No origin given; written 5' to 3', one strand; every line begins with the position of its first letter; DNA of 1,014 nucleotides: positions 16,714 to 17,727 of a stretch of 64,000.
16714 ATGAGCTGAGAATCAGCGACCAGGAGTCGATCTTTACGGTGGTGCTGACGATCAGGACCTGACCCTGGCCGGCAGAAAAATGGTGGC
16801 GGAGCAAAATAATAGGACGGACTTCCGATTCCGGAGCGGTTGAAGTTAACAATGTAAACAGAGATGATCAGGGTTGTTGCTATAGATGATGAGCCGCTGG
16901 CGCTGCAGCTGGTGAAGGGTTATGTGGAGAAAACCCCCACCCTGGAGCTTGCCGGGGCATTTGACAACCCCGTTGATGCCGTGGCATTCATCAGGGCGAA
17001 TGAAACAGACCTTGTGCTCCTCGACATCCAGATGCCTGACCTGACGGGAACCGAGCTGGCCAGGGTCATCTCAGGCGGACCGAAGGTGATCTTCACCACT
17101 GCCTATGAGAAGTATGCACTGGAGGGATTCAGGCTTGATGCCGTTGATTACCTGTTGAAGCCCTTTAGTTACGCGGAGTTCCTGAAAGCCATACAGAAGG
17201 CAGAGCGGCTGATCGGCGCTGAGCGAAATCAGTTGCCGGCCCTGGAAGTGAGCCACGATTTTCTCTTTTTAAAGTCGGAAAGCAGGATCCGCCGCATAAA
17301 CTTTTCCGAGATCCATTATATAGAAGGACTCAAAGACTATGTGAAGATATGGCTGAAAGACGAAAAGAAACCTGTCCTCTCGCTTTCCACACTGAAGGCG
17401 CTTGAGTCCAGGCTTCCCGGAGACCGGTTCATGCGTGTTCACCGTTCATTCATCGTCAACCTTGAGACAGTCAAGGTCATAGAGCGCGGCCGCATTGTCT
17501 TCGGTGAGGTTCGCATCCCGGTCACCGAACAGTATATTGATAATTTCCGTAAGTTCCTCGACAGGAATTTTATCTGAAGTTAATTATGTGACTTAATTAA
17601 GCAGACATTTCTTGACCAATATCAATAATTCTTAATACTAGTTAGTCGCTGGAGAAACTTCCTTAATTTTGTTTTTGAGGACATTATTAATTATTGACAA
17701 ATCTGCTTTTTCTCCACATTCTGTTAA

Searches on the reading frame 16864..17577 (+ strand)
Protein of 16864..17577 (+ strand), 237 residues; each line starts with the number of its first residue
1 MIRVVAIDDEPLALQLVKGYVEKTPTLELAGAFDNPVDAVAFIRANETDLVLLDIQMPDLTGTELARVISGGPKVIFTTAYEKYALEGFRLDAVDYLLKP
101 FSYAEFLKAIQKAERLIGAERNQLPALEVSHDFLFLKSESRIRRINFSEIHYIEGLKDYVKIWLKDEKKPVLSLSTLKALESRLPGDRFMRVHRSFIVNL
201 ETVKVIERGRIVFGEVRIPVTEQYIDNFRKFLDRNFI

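Call 9: search_protein_families(library=pfam, proteins=[window:16864-17577:+], max_evalue=0.00001)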
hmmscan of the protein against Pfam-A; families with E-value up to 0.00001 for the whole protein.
window:16864-17577:+ (237 aa): 2 families
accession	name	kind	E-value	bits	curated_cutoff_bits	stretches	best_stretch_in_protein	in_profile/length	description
PF04397.21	LytTR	-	2.2e-19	69.9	22.6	1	141-232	2-97/98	LytTr DNA-binding domain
PF00072.30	Response_reg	-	3.1e-19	69.6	30.2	1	4-111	1-111/111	Response regulator receiver domain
